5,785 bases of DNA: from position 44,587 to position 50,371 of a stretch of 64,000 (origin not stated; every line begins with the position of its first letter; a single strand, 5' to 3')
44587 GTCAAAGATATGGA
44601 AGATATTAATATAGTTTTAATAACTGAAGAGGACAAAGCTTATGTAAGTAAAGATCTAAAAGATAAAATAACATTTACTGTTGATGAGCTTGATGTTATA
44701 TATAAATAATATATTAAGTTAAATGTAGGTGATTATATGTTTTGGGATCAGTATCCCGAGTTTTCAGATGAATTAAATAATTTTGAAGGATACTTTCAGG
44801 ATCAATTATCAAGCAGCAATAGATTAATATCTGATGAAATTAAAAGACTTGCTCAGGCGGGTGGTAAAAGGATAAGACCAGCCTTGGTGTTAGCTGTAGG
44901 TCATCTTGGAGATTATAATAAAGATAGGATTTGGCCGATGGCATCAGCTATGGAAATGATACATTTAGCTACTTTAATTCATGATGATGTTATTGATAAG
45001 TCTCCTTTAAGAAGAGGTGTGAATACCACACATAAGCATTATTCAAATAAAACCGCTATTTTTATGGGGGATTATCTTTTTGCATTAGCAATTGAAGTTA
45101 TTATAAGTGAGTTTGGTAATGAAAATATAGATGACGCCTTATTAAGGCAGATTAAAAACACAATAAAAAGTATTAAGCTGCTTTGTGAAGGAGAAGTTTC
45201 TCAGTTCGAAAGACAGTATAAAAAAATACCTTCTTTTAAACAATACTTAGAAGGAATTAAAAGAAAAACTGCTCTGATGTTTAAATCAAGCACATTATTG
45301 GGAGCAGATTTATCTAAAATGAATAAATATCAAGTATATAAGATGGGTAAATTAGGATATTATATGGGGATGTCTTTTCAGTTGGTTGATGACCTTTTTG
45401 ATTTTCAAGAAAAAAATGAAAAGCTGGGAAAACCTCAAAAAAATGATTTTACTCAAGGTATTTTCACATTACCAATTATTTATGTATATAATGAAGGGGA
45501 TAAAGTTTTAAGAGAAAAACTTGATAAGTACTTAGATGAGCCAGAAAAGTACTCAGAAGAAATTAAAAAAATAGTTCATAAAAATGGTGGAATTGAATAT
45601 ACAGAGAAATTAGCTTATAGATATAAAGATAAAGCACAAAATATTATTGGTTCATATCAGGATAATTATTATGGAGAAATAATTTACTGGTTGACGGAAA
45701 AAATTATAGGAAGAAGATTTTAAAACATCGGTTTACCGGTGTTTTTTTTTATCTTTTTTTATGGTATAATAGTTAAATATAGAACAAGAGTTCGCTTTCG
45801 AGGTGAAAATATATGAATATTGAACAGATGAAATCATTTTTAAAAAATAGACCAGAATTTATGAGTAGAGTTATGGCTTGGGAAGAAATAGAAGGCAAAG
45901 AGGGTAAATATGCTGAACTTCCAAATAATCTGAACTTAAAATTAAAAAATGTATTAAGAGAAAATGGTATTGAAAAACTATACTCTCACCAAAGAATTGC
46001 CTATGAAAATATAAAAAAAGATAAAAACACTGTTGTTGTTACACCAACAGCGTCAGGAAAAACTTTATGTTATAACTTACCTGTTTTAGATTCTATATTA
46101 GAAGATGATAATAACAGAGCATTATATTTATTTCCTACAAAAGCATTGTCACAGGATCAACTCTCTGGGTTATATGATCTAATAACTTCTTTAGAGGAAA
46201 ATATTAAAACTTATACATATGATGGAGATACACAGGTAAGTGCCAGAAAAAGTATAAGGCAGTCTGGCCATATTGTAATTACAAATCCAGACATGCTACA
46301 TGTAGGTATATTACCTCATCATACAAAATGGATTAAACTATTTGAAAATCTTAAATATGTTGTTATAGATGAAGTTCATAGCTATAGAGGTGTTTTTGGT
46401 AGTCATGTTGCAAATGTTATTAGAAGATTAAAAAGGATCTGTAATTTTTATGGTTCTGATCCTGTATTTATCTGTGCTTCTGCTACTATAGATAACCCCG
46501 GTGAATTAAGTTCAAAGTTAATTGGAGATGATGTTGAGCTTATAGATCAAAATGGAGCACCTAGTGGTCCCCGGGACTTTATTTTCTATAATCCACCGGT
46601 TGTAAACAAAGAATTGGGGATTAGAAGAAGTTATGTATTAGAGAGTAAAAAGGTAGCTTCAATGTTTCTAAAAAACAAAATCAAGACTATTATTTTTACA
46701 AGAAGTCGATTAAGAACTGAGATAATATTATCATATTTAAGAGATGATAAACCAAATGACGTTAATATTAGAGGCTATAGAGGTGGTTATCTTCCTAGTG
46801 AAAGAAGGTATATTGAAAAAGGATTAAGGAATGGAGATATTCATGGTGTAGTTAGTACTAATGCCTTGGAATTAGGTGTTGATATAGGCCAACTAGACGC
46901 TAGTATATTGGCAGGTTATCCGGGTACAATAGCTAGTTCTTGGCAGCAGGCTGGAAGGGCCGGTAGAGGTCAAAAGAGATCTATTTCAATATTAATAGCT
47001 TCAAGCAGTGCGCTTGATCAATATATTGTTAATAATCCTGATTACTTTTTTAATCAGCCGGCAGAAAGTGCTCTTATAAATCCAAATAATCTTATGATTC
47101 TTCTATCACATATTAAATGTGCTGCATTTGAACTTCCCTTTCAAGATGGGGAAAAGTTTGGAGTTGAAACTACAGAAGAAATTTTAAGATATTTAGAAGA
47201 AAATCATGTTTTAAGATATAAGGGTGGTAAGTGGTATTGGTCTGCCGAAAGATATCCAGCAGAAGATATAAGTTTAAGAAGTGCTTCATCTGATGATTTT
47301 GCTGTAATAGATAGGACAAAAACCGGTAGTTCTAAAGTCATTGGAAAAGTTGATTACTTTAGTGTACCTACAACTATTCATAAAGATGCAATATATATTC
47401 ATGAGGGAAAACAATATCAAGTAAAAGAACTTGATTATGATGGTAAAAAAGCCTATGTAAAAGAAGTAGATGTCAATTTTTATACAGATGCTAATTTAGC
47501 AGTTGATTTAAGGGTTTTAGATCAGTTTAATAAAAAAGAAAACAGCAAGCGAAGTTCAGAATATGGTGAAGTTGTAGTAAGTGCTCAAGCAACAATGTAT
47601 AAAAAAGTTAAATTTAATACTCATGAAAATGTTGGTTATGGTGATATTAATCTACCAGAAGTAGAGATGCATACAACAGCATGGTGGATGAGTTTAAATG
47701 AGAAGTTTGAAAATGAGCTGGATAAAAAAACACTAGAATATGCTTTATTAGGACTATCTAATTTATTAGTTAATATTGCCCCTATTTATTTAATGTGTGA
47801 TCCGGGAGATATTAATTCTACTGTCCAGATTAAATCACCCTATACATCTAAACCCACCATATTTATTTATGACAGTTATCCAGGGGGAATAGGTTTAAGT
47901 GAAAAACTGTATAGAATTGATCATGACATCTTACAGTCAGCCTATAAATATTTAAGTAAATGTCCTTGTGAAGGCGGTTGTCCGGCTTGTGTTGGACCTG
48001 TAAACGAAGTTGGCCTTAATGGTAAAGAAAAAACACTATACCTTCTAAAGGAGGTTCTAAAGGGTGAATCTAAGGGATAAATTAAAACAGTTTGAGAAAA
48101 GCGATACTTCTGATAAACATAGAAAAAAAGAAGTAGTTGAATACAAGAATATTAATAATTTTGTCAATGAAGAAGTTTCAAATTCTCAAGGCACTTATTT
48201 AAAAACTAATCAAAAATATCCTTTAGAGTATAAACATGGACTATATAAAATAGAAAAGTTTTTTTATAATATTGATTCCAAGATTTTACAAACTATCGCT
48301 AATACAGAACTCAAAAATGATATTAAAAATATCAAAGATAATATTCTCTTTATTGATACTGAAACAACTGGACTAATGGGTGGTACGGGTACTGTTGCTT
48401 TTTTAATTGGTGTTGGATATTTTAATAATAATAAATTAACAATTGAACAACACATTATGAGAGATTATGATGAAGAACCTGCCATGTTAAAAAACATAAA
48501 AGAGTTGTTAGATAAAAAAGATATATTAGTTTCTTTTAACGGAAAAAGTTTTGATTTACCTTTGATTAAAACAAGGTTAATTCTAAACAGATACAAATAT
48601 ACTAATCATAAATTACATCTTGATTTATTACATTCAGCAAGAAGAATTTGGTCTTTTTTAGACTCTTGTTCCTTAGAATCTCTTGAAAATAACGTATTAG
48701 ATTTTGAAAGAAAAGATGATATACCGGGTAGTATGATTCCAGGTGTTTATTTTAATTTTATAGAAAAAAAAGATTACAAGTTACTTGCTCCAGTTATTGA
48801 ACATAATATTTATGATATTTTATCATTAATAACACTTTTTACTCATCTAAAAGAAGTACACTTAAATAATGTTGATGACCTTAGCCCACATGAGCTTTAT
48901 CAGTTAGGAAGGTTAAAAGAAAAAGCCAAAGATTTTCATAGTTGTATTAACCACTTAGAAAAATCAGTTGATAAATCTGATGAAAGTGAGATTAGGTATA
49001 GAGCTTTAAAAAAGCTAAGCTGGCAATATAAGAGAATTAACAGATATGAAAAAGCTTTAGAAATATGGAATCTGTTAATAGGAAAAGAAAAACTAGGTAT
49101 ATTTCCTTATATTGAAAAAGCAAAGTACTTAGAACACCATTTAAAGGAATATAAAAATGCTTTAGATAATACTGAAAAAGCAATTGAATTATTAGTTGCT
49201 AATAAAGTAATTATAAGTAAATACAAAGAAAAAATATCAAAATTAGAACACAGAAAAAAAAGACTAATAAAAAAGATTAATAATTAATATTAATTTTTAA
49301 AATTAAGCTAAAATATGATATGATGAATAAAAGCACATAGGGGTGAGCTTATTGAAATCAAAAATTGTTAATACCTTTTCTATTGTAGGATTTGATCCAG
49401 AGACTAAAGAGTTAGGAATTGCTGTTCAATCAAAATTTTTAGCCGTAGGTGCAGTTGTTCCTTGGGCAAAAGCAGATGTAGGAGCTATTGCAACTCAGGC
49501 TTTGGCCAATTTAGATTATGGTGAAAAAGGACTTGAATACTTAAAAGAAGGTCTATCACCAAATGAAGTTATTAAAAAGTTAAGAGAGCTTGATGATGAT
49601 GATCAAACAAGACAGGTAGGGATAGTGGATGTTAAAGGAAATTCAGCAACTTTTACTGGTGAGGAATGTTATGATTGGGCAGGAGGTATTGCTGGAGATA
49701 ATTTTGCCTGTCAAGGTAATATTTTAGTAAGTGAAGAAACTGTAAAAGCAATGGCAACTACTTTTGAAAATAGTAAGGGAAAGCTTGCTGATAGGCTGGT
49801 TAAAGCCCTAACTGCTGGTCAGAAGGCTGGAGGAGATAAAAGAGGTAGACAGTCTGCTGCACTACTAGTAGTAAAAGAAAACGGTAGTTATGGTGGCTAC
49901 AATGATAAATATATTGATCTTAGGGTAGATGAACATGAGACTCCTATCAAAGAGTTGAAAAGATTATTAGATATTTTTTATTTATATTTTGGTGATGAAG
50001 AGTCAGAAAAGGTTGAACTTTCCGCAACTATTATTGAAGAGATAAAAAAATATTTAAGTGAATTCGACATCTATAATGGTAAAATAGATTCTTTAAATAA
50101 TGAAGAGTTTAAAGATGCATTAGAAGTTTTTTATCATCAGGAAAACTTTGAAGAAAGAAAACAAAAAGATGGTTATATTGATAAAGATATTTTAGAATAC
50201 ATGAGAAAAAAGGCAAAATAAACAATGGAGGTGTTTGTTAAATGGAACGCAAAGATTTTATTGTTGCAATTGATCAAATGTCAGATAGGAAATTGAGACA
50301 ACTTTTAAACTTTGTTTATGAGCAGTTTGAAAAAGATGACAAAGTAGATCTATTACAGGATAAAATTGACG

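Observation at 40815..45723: Locus matching flavin-based extracellular electron transfer (Ndh2-PplA-FmnB-DmkB), but without eetA/eetB and without a lipobox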

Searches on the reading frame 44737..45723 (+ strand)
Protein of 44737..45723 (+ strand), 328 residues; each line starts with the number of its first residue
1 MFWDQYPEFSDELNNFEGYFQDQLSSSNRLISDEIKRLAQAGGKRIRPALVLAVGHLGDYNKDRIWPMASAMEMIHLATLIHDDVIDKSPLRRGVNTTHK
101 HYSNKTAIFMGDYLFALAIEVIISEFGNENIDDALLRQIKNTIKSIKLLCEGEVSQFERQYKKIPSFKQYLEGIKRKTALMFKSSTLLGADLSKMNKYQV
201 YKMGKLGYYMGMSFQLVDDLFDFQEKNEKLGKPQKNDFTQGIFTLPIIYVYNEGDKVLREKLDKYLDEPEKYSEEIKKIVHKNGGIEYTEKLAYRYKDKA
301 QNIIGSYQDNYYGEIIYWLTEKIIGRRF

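Call 5: search_protein_families(library=pfam, proteins=[window:44737-45723:+], max_evalue=0.01)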
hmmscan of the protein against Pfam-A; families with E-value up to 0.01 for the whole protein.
window:44737-45723:+ (328 aa): 2 families
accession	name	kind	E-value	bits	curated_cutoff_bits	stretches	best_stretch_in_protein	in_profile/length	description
PF00348.22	polyprenyl_synt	-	5.8e-60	203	27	1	30-281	3-249/251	Polyprenyl synthetase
PF14308.11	DnaJ-X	-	0.0097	15.9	29.4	0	257-322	11-84/203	X-domain of DnaJ-containing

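Call 6: search_protein_families(library=ncbifam, proteins=[window:44737-45723:+], max_evalue=0.01)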
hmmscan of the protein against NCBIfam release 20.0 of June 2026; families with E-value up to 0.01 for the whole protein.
window:44737-45723:+ (328 aa): 16 families
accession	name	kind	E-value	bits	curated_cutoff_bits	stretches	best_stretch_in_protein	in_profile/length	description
TIGR02748.1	GerC3_HepT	equivalog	1.4e-73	247.8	456.55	1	5-310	5-301/319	heptaprenyl diphosphate synthase component II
NF045628.1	HxpDPsynlarge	equivalog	7.8e-62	209.1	500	1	12-326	4-309/311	hexaprenyl-diphosphate synthase large subunit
TIGR02749.1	prenyl_cyano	equivalog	2.5e-51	174.6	383.2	1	11-310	12-304/322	solanesyl diphosphate synthase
NF040698.1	IdsA_Meth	equivalog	1.9e-50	171.9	468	1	33-327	32-327/328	short chain isoprenyl diphosphate synthase IdsA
NF041003.1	GGPP_syn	equivalog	2.1e-50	171.7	500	1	9-309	6-305/326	geranylgeranyl diphosphate synthase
NF041169.1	f2_encap_cargo4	exception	8e-47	160.1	450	1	37-304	44-309/334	family 2 encapsulin nanocompartment cargo protein polyprenyl transferase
NF042417.1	NPPPS_Mycobact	equivalog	1.2e-42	146.2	600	1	11-304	24-311/335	nonaprenyl/(2E,6E)-farnesyl/geranylgeranyl diphosphat synthase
NF008140.0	PRK10888.1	equivalog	2.8e-39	135.3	412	1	20-319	21-314/323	octaprenyl diphosphate synthase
NF045485.1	FPPsyn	subfamily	8.8e-39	133.4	275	1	29-265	23-262/288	farnesyl diphosphate synthase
NF045549.1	GGPPsyn_IdsB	equivalog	7.9e-34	117.2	475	1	39-326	61-344/346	geranylgeranyl diphosphate synthase IdsB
NF045685.1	GGPPSynCrtE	equivalog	3.5e-32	111.6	460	1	38-277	37-279/293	geranylgeranyl diphosphate synthase CrtE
NF040789.2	gerfarn_diphsyn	equivalog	1.2e-30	106.9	560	1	36-311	39-328/345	geranylfarnesyl diphosphate synthase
NF040627.1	GFPS_Meth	equivalog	1.5e-27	96.8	600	1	33-254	30-235/285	geranylfarnesyl diphosphate synthase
NF007877.0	PRK10581.1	equivalog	3.3e-24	85.6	321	1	20-261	21-266/299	(2E,6E)-farnesyl diphosphate synthase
NF040936.1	hexpp_archaea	equivalog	5.4e-22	78.4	400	1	34-234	32-212/275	hexaprenyl pyrophosphate synthase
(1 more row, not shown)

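Call 71: search_dna_similar(query=window:44737-45723:+, collection=plasmids, mode=protein, max_rows=12, max_evalue=1e-10)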
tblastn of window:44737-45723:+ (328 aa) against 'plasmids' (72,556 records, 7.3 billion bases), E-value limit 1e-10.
Records with a match: 202; places in all: 230; records where one place covers at least 80% of the query: 90.
Best place of each record, by identity: <60% 202.
By first word of the organism name: Rhizobium 54; Streptomyces 29; Enterococcus 7; Azospirillum 7; Sinorhizobium 7; Acinetobacter 6; Escherichia 6; Listeria 4; Klebsiella 4; Burkholderia 4; and 53 more.
By predicted mobility (MOB-suite, as given by PLSDB): non-mobilizable 125; conjugative 54; mobilizable 23.
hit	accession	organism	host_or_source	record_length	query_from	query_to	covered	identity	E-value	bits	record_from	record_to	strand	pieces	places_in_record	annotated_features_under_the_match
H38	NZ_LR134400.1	Listeria monocytogenes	Homo sapiens,Vein blood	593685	2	326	99%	35.9%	2e-60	216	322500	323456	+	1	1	polyprenyl synthetase family protein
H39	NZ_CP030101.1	Listeria monocytogenes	Environment,water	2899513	2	326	99%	35.3%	1e-59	213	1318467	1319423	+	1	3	none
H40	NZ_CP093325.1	Bacillus sp. N5-665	whole organism,peat soil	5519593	6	304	91%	37.0%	1e-50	187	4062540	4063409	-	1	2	none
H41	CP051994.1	Staphylococcus aureus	Homo sapiens,respiratory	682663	9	326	97%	34.5%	6e-50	185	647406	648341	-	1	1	heptaprenyl diphosphate synthase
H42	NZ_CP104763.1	Enterococcus raffinosus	-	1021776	2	327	99%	32.8%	7e-56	202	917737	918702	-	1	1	record has no annotation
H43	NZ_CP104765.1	Enterococcus raffinosus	Homo sapiens,urine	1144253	2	327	99%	32.8%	7e-56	202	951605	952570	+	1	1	record has no annotation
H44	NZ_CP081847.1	Enterococcus raffinosus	Homo sapiens,feces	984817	2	327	99%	32.8%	2e-55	201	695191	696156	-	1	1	polyprenyl synthetase family protein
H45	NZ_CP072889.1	Enterococcus raffinosus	stream/river surface water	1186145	2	327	99%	32.8%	2e-55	201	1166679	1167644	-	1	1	record has no annotation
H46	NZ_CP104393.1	Enterococcus raffinosus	fermented food (Meju)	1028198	2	327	99%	32.5%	8e-55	199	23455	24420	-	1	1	record has no annotation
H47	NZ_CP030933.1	Enterococcus gilvus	cow,milk,milk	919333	2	326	99%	32.3%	2e-52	192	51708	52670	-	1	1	polyprenyl synthetase family protein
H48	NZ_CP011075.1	Brevibacillus laterosporus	Oryza sativa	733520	4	328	99%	31.8%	7e-46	173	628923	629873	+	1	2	polyprenyl synthetase family protein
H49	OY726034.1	Phocaeicola massiliensis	-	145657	12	326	96%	32.3%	1e-36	146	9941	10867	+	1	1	none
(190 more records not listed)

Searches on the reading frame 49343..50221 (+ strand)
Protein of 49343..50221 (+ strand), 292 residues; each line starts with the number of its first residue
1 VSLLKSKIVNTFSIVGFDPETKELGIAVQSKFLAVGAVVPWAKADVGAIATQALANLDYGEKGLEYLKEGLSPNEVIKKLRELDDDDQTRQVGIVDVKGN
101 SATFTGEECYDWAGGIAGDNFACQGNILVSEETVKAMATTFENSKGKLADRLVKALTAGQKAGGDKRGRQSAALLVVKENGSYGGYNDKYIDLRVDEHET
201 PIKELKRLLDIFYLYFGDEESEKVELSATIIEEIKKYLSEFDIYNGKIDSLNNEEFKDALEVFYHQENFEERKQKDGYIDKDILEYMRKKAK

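Call 46: search_protein_families(library=pfam, proteins=[window:49343-50221:+], max_evalue=0.001)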
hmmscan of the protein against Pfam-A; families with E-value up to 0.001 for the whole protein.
window:49343-50221:+ (292 aa): 2 families
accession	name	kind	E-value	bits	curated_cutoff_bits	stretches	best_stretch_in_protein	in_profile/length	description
PF06267.17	DUF1028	-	1.7e-80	269.9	26.2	1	11-205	1-193/193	Family of unknown function (DUF1028)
PF08823.16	PG_binding_2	-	3.2e-12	47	21.1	1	219-287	6-74/74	Putative peptidoglycan binding domain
